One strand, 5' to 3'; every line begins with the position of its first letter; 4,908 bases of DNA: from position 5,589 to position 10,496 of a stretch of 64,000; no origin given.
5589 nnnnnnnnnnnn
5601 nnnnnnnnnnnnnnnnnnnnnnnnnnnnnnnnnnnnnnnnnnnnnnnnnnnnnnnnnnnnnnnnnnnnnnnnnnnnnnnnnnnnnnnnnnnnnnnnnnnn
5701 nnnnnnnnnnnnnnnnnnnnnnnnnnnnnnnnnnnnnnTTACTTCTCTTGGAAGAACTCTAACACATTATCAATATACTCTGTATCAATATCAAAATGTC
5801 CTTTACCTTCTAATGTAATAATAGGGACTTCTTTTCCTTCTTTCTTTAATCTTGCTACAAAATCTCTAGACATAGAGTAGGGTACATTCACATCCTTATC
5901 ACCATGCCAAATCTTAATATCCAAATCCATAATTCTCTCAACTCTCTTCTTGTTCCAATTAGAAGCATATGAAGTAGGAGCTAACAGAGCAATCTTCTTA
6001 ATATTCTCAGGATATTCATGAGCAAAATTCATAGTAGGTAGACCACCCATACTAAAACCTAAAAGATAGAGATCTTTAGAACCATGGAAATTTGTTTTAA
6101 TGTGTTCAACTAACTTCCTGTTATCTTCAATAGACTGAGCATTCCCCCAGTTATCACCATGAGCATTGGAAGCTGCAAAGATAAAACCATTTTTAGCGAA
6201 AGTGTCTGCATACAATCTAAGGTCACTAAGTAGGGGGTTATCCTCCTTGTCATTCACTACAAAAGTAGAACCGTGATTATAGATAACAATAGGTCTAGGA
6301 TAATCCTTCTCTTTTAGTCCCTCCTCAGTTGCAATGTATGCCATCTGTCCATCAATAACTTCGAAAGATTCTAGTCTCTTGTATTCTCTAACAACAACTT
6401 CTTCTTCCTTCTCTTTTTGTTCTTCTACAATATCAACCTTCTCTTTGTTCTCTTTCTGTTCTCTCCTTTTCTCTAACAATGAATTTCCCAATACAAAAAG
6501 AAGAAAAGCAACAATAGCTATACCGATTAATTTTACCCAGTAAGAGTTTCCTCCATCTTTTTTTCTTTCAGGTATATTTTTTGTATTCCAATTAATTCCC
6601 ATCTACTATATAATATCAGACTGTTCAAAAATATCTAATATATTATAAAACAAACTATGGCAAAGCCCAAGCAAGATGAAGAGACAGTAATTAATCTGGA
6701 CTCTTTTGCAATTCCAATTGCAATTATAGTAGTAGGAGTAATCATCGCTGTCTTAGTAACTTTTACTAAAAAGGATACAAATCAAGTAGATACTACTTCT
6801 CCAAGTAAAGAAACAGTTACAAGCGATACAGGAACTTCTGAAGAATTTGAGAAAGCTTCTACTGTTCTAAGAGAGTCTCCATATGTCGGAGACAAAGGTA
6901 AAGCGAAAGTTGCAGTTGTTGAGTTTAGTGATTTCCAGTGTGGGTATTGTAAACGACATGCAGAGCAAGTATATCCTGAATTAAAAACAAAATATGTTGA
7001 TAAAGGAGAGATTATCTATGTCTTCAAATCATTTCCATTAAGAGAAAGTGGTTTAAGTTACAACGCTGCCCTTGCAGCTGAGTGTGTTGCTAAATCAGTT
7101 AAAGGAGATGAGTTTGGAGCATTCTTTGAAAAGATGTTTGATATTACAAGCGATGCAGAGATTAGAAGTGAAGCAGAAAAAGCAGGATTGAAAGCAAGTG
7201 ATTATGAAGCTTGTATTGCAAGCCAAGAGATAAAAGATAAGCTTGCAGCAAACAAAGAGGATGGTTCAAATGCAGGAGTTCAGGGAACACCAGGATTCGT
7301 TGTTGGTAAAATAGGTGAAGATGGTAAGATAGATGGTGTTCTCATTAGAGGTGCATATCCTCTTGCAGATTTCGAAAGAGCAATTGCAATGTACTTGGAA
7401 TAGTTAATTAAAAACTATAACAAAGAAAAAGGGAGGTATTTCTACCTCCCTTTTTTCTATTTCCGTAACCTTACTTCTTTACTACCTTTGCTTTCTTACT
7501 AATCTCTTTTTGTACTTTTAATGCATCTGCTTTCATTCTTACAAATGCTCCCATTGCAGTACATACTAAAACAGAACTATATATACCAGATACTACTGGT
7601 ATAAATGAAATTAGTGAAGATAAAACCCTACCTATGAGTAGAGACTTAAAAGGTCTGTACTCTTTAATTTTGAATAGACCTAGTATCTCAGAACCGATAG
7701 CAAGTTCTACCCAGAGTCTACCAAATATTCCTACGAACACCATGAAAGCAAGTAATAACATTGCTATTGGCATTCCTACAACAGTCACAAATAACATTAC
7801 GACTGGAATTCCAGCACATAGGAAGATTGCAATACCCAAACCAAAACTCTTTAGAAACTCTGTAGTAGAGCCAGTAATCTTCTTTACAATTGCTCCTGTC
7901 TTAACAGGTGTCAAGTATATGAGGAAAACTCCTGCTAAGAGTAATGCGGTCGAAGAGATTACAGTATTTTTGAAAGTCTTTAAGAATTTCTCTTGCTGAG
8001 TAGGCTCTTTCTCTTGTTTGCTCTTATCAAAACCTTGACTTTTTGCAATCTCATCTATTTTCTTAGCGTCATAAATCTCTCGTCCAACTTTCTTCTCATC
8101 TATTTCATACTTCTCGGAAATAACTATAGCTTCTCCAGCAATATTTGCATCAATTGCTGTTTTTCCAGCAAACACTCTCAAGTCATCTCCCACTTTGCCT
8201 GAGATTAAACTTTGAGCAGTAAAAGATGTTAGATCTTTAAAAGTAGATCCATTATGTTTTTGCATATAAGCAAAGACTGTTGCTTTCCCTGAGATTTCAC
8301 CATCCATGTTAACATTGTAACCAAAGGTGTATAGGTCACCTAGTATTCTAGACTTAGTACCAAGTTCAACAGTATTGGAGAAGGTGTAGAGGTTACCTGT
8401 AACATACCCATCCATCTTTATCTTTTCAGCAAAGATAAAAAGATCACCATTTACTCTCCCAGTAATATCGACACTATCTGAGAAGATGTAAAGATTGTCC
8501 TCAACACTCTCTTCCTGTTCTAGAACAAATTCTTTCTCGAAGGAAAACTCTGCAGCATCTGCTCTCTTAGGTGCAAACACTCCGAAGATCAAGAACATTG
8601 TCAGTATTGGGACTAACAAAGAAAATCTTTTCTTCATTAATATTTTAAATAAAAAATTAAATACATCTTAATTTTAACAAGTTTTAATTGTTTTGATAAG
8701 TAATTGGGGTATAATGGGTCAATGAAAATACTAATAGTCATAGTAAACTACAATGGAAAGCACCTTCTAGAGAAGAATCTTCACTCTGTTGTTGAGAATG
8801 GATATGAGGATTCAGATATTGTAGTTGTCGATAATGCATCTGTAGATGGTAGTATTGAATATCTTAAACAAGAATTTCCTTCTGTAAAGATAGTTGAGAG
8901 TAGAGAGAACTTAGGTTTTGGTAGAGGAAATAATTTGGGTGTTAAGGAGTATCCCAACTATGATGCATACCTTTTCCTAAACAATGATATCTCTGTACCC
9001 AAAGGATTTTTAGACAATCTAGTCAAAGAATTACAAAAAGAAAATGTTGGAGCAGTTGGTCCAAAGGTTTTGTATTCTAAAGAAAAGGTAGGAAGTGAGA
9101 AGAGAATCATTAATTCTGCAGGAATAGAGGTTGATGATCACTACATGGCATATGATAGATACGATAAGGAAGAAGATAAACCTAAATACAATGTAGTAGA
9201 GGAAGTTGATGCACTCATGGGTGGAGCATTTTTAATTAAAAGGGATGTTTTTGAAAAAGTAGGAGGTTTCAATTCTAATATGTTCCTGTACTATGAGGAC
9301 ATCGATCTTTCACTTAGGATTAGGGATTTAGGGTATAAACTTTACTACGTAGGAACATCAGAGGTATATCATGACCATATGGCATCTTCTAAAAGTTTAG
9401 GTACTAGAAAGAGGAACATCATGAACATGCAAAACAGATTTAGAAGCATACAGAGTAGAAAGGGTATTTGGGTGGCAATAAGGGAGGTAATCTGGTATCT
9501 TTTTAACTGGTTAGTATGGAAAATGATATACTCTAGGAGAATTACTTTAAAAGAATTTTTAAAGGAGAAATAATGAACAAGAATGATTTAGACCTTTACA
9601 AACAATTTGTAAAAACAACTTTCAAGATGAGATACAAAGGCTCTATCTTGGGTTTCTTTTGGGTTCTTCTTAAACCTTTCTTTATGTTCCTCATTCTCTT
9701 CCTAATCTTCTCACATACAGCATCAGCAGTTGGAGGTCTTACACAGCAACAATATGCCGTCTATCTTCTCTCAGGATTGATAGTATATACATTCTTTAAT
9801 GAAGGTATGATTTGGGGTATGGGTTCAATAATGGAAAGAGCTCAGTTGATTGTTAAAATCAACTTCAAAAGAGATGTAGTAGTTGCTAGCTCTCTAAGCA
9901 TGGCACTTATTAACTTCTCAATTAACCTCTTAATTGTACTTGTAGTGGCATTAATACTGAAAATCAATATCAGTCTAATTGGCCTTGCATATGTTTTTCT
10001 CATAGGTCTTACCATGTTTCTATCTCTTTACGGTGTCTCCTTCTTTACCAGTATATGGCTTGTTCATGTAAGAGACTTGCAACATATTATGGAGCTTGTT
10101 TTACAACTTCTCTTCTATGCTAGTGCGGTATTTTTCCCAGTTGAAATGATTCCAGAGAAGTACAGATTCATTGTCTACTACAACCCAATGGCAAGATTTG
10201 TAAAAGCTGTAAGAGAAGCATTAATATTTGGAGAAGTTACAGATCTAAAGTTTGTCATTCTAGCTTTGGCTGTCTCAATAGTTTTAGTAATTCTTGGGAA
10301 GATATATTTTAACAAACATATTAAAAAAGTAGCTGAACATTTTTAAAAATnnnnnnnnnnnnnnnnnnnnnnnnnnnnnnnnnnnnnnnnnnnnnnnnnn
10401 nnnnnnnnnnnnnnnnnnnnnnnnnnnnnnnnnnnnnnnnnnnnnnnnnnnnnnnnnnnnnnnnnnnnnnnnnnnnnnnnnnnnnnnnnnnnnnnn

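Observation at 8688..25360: Composite cell-surface glycan locus combining an ABC-transporter-dependent pathway with a three-component extracytoplasmic glycosylation set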

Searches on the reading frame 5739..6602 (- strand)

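Call 4: search_protein_families(library=pfam, proteins=[window:5739-6602:-])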
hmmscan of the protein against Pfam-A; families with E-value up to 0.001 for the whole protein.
window:5739-6602:- (287 aa): 6 families
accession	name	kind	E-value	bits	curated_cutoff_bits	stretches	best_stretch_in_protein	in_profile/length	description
PF12146.15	Hydrolase_4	-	8e-13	48.7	27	1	155-213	56-113/239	Serine aminopeptidase, S33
PF00326.27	Peptidase_S9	-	1.6e-08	34.7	22.6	1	225-282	143-204/213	Prolyl oligopeptidase family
PF00561.26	Abhydrolase_1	-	3.9e-08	33.7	25.8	1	173-222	66-115/245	alpha/beta hydrolase fold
PF02230.22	Abhydrolase_2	-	5e-07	30.2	23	1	150-283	79-212/217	Phospholipase/Carboxylesterase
PF20434.5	BD-FAE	-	3.7e-06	27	26.8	0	98-187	8-100/215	BD-FAE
PF00756.26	Esterase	-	0.00036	20.8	22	1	163-216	101-157/251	Putative esterase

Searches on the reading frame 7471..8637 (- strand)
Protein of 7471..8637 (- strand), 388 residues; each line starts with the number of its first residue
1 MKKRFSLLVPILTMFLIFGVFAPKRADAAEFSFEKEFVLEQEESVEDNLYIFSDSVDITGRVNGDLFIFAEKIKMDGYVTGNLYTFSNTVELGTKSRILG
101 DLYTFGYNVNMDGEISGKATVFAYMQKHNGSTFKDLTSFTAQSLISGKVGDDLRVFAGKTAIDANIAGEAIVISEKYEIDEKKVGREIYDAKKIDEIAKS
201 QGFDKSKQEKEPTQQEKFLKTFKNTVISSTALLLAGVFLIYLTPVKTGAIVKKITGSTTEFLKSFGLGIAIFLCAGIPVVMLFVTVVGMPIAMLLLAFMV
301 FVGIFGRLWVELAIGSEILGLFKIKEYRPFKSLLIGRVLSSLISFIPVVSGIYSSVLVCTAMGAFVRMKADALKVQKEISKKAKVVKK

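Call 4: search_protein_families(library=pfam, proteins=[window:7471-8637:-])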
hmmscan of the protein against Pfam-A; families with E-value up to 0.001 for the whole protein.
window:7471-8637:- (388 aa): 1 family
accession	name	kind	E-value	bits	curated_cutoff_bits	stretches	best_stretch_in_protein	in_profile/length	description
PF04519.19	Bactofilin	-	3.8e-05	24.3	27.9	1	56-118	37-96/98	Polymer-forming cytoskeletal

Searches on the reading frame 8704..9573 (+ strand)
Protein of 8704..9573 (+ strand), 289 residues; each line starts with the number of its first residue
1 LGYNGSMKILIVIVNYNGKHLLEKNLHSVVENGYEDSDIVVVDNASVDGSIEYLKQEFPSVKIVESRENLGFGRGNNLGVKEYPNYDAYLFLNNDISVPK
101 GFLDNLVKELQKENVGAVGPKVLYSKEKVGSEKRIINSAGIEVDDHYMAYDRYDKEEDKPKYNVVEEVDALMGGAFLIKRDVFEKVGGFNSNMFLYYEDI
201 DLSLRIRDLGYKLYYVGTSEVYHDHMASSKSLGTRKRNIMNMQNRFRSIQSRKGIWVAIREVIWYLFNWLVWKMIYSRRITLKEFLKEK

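Call 3: search_protein_families(library=pfam, proteins=[window:8704-9573:+])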
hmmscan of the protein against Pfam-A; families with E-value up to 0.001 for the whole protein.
window:8704-9573:+ (289 aa): 5 families
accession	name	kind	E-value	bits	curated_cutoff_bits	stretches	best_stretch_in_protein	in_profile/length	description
PF00535.33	Glycos_transf_2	-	2.7e-20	73.4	23.3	1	11-186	2-167/168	Glycosyl transferase family 2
PF13641.12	Glyco_tranf_2_3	-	3.6e-11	43.9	27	1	9-230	3-218/230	Glycosyltransferase like family 2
PF13632.12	Glyco_trans_2_3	-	7.3e-08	32.9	27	1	90-270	3-171/198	Glycosyl transferase family group 2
PF02709.20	Glyco_transf_7C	-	4.8e-06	26.6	23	1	161-216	9-65/78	N-terminal domain of galactosyltransferase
PF13506.12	Glyco_transf_21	-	7.6e-06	25.9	21.7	1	82-219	27-150/174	Glycosyl transferase family 21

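Call 9: search_protein_families(library=ncbifam, proteins=[window:8704-9573:+], max_evalue=0.01)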
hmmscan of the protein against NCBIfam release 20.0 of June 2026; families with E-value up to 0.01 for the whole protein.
window:8704-9573:+ (289 aa): 18 families
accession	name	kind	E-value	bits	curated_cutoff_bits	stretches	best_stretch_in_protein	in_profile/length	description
TIGR01556.1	rhamnosyltran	subfamily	3.6e-18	65.7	200.55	1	35-241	20-219/281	rhamnosyltransferase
TIGR03965.1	mycofact_glyco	equivalog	1.5e-17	63.7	280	1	9-235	76-292/467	mycofactocin biosynthesis glycosyltransferase MftF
NF041875.1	EPS_EpsD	equivalog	1.2e-14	54.5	370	1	11-227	3-210/325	exopolysaccharide biosynthesis glycosyltransferase EpsD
NF038299.1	EPS_HpsN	equivalog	3.9e-12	45.8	425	1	8-223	2-220/317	hormogonium polysaccharide biosynthesis glycosyltransferase HpsN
TIGR04283.1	glyco_like_mftF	equivalog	6.5e-12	45.5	182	2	11-114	3-101/221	TIGR04283 family arsenosugar biosynthesis glycosyltransferase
TIGR03937.1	PgaC_IcaA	equivalog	8.8e-10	38.1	422.3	1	7-118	45-159/407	poly-beta-1,6-N-acetyl-D-glucosamine synthase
TIGR03472.1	HpnI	equivalog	1.8e-08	33.6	310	1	20-213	54-242/373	bacteriohopanetetrol glucosamine biosynthesis glycosyltransferase HpnI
NF045692.1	OglycostaseCruG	equivalog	2.3e-07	30.1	600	1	172-223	204-255/386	2'-O-glycosyltransferase CruG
NF007482.0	PRK10073.1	equivalog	4.3e-07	29.2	423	1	6-109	5-109/334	glycosyltransferase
NF050113.1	gal_furan_GlfT1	equivalog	5.3e-07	29.2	330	1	10-212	2-195/290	galactofuranosyltransferase GlfT1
NF053739.1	GlytfEpsEBac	equivalog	8.4e-07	28.2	450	1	8-56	2-50/265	glycosyltransferase EpsE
NF050050.1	ProtGlycPglI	equivalog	2.1e-06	27.4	500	1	8-116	3-114/306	GalNAc(5)-diNAcBac-PP-undecaprenol beta-1,3-glucosyltransferase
NF041394.1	GtaseAglG_Halo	equivalog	1.1e-05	24.9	440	0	7-123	1-120/304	glucosyl-dolichyl phosphate glucuronosyltransferase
NF047683.1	TeichurnBiosyTuaG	equivalog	1.5e-05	24.8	400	1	8-82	7-84/252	teichuronic acid biosynthesis protein TuaG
TIGR03469.1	HpnB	hypoth_equivalog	0.0002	20.5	379.25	1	8-214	45-254/386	hopene-associated glycosyltransferase HpnB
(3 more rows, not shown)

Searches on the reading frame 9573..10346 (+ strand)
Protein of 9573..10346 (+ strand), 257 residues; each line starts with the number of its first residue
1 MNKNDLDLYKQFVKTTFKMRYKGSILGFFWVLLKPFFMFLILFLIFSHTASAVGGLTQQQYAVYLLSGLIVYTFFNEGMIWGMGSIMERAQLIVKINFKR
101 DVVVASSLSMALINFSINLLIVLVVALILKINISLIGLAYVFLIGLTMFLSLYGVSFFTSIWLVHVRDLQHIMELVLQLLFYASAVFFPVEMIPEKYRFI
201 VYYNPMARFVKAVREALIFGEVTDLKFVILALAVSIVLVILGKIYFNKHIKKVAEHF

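Call 3: search_protein_families(library=pfam, proteins=[window:9573-10346:+])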
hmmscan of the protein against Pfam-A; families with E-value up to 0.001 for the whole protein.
window:9573-10346:+ (257 aa): 2 families
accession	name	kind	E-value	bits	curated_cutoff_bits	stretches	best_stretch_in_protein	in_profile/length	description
PF01061.29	ABC2_membrane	-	5.7e-17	62.4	26.9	1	10-217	4-210/211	ABC-2 type transporter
PF12698.13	ABC2_membrane_3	-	0.00065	19.3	31.6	0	58-241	157-343/347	ABC-2 family transporter protein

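Call 9: search_protein_families(library=ncbifam, proteins=[window:9573-10346:+], max_evalue=0.01)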
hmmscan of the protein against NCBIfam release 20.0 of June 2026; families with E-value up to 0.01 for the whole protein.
window:9573-10346:+ (257 aa): 6 families
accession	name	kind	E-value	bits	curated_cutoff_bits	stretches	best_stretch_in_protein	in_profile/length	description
NF050109.1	galactan_ABC_perm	equivalog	1.1e-13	51.3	380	1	7-253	22-268/272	galactan export ABC transporter permease subunit Wzm/RfbD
NF050053.1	CapPschTportKpsM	equivalog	8.2e-11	42.3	300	1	18-248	14-250/257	capsule polysaccharide transporter KpsM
TIGR01247.1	drrB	subfamily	1.6e-08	34.5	223.05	1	20-239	8-229/236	daunorubicin resistance ABC transporter membrane protein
TIGR03062.1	pip_yhgE_Cterm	subfamily_domain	7.2e-08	32.3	102.2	1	105-249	57-205/208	YhgE/Pip family protein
NF011723.0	PRK15176.1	equivalog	0.00024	20.9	297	1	15-245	27-255/264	Vi polysaccharide ABC transporter inner membrane protein VexB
NF011648.0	PRK15066.1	subfamily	0.00059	19.5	225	1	31-241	28-243/257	ABC transporter permease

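Call 39: search_solved_structures(query=window:9573-10343:+, max_evalue=1)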
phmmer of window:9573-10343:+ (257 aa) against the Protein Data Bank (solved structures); distinct sequences matched with E-value up to 1: 7.
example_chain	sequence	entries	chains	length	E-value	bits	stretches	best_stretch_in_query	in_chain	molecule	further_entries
6m96_B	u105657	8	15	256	1.9e-18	70.3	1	6-254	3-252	Transport permease protein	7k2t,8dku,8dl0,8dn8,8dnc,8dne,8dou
6oih_D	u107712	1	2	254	2.1e-18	70.2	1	6-254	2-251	Transport permease protein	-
9qfx_A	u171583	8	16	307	2.1e-11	47.2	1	11-245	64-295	Probable O-antigen/lipopolysaccharide transport integral membrane protein ABC transporter | ABC transporter permease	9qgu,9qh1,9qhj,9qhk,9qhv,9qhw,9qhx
8tsh_C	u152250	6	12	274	3.2e-10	43.4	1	12-239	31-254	Transport permease protein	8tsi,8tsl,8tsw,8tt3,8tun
9cfp_A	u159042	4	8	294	3.9e-10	43.1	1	16-223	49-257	Transport permease protein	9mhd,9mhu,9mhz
9cfl_A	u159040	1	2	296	4e-10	43.1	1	16-223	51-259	Transport permease protein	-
6jbh_C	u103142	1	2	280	1.4e-08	38.1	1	18-240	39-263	TarG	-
